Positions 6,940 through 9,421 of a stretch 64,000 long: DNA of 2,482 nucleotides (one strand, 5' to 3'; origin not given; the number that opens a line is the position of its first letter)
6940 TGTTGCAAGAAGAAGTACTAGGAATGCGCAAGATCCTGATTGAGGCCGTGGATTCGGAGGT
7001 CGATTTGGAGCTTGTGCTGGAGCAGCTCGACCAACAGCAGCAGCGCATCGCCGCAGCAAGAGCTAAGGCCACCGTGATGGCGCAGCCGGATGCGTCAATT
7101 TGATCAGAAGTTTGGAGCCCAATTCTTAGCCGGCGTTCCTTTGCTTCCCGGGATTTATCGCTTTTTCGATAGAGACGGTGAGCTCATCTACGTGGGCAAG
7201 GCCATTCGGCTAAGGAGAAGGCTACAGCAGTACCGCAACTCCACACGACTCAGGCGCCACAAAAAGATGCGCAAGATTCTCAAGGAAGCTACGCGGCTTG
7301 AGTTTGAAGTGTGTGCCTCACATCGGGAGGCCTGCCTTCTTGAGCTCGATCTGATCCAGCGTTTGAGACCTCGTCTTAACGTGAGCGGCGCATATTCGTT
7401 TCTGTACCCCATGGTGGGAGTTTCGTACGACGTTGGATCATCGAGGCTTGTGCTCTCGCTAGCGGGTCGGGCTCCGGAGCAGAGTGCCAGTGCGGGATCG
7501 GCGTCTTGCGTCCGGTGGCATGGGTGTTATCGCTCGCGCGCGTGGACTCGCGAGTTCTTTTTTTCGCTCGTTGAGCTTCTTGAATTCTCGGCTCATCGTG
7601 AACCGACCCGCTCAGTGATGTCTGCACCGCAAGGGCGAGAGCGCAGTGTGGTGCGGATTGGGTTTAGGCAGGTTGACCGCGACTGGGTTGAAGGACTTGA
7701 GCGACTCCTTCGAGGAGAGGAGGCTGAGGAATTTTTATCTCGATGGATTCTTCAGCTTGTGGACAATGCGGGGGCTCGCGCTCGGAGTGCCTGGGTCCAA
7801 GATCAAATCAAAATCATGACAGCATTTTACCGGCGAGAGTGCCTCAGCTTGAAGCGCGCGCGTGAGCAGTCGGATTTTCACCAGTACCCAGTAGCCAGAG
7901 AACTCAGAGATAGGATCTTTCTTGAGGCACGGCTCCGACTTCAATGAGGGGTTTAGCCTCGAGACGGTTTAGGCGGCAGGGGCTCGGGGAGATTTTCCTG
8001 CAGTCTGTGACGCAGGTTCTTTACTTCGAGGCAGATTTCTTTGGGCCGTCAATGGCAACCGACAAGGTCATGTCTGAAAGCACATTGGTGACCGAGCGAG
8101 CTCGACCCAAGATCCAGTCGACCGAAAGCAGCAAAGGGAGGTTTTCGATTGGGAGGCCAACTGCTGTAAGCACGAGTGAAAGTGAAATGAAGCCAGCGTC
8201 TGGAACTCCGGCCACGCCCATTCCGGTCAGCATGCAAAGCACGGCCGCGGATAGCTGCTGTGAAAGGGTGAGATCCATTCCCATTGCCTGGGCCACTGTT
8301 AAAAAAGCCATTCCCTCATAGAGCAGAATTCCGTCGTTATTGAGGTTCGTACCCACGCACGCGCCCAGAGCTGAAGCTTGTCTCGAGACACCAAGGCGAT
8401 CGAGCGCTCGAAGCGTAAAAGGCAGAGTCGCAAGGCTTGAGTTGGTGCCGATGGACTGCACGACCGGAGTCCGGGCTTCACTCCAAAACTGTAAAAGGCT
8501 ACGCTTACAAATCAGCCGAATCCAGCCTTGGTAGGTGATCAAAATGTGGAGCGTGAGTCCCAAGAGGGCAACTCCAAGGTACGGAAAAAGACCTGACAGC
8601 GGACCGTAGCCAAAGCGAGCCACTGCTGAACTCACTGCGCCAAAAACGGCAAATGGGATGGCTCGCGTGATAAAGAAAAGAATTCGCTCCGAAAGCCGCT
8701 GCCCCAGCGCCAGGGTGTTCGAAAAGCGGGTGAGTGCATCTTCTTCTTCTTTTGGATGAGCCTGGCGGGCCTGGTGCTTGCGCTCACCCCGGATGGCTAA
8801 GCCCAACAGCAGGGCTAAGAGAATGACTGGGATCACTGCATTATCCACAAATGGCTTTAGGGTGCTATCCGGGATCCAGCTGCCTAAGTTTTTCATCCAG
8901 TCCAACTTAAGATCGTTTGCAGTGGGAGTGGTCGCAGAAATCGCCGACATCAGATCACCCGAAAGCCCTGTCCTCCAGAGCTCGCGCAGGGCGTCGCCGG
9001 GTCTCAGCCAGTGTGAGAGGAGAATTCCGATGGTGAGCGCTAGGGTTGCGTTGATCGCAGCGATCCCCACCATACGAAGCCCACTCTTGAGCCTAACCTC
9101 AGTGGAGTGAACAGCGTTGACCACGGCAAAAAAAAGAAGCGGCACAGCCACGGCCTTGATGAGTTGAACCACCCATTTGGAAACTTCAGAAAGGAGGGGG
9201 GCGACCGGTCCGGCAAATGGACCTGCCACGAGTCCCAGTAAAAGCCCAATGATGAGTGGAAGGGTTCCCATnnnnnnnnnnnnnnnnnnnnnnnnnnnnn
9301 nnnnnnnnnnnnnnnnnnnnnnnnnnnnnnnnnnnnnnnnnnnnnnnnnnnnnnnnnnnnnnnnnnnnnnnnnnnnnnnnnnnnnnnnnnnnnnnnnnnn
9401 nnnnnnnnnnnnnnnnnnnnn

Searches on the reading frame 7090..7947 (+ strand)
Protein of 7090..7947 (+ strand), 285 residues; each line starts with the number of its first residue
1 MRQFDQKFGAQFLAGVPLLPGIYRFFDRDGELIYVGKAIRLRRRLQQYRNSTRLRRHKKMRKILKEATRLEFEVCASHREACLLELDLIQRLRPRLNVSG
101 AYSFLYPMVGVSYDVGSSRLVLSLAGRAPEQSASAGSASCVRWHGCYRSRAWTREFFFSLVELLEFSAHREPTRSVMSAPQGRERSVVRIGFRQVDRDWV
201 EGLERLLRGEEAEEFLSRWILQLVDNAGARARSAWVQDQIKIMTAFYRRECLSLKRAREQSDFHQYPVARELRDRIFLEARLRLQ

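Call 12: search_protein_families(library=pfam, proteins=[window:7090-7947:+], max_evalue=0.001)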
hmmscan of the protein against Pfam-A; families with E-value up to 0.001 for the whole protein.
window:7090-7947:+ (285 aa): 1 family
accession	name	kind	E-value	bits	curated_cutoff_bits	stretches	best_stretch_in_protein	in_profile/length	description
PF01541.30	GIY-YIG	-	1.5e-10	41.7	22.6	1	21-96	3-77/78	GIY-YIG catalytic domain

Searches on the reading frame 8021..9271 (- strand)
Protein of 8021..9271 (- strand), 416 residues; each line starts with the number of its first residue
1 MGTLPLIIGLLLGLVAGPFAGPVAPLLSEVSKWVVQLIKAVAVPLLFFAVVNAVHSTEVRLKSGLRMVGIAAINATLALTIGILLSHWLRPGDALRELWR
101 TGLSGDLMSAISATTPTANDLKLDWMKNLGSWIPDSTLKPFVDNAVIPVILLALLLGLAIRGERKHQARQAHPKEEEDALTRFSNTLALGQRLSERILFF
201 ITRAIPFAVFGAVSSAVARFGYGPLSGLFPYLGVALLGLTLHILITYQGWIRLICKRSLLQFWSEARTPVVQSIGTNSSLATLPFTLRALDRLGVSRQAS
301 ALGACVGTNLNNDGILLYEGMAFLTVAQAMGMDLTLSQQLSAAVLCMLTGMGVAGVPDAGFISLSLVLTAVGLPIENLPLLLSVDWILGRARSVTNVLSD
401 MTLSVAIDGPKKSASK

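Call 82: search_protein_families(library=pfam, proteins=[window:8021-9271:-], max_evalue=0.001)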
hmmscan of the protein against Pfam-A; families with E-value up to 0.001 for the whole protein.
window:8021-9271:- (416 aa): 1 family
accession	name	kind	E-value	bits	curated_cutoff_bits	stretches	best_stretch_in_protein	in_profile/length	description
PF00375.23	SDF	-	1.2e-79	268.6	27.9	1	6-408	5-385/387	Sodium:dicarboxylate symporter family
